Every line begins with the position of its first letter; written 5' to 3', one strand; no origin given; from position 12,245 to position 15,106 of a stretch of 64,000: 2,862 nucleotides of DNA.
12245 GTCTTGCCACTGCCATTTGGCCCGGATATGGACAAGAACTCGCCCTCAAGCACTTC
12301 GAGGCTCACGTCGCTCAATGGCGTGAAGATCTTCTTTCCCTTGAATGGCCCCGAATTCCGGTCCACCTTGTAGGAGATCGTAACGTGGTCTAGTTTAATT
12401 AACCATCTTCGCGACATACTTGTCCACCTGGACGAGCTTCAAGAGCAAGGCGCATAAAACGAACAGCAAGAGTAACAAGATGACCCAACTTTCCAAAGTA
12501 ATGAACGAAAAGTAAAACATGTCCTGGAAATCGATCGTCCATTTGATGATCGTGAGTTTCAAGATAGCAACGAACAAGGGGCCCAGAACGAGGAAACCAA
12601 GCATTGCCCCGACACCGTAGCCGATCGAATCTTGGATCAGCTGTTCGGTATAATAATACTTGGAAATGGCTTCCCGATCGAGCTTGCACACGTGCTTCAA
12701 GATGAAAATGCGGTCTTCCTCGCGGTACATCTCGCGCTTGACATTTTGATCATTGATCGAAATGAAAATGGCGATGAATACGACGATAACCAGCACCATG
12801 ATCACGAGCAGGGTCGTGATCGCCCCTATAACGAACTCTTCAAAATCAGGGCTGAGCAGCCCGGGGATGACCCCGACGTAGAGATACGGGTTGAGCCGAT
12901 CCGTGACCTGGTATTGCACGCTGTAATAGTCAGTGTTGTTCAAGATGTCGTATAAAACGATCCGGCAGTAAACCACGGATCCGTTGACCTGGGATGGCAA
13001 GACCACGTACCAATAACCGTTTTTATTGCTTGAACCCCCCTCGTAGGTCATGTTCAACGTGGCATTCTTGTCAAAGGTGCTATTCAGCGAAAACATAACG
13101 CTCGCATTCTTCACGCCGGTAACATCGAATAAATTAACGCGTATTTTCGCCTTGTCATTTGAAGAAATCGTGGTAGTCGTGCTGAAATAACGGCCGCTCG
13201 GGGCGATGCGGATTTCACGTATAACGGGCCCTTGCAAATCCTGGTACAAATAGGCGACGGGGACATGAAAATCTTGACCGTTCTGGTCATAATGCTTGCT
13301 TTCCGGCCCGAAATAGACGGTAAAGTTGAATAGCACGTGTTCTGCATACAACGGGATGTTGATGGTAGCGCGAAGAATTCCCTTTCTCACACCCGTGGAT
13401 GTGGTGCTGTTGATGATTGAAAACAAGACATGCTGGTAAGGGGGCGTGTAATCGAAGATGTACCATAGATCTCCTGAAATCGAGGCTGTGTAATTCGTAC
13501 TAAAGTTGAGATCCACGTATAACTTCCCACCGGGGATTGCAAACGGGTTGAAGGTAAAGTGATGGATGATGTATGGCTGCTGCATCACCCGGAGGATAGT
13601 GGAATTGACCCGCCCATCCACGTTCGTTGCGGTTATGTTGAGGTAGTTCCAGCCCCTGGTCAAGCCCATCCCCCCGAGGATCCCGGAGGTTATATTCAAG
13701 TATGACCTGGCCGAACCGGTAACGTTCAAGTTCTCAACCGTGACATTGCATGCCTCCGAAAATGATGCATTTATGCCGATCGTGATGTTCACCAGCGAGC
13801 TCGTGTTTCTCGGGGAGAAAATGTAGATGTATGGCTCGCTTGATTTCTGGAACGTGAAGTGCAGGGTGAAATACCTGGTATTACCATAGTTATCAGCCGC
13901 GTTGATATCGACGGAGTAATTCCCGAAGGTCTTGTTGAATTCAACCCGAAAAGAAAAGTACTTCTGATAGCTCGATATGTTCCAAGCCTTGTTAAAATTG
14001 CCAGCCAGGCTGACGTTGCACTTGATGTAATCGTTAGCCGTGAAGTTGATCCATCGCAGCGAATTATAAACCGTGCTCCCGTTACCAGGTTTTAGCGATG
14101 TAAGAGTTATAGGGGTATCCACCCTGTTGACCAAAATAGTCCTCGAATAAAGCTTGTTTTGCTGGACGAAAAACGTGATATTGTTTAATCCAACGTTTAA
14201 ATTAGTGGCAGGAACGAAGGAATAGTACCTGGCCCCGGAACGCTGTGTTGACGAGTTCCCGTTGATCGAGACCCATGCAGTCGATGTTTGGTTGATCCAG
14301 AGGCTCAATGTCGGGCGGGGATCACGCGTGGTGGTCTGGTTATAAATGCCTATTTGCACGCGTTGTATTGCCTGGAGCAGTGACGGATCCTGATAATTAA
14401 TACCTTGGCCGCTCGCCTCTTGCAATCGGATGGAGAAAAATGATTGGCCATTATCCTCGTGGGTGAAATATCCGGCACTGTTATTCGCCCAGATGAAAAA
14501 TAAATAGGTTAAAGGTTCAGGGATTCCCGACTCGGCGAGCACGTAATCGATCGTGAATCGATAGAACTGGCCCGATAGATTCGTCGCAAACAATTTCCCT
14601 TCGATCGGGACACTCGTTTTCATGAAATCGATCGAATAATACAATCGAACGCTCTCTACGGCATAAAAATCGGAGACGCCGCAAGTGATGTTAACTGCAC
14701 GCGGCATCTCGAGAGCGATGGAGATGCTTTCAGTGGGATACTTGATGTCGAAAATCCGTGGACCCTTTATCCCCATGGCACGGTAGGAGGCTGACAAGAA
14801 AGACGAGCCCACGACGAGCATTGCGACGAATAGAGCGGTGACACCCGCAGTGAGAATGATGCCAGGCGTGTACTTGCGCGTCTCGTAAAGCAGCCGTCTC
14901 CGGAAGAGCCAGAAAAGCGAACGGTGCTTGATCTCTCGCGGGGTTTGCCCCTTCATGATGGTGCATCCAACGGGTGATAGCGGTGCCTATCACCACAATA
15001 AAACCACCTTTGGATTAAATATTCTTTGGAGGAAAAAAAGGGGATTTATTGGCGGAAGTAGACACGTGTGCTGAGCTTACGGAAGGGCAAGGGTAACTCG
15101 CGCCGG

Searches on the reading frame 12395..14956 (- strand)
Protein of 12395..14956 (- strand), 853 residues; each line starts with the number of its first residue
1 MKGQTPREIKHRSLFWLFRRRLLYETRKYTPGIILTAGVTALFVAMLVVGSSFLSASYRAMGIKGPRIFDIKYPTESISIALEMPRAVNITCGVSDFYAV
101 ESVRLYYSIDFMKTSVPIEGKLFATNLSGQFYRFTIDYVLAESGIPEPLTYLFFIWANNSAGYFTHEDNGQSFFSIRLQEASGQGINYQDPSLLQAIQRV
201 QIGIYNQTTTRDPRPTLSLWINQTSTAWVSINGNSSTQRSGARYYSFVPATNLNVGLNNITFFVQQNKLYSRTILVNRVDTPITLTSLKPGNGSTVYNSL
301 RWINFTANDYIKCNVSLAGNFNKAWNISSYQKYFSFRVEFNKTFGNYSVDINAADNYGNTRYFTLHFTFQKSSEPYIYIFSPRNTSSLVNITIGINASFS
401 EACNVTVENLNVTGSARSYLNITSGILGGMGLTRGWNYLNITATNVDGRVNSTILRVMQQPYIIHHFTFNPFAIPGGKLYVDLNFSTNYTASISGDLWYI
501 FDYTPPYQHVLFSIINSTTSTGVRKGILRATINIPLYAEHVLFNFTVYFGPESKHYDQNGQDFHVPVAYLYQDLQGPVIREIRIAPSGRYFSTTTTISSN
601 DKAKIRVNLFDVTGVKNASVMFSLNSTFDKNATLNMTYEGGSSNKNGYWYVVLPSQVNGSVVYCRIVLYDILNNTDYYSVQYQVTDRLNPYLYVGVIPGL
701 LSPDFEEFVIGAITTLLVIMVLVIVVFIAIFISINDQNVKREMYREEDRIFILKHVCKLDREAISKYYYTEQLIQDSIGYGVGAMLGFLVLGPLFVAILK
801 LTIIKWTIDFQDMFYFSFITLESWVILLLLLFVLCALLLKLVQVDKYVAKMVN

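Call 3: search_protein_families(library=pfam, proteins=[window:12395-14956:-], max_evalue=0.1)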
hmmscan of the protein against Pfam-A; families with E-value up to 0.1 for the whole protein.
window:12395-14956:- (853 aa): 1 family
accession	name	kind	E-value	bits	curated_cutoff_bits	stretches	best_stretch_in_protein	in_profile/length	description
PF19077.6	Big_13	-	0.042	14.8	27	0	306-368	36-99/102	Bacterial Ig-like domain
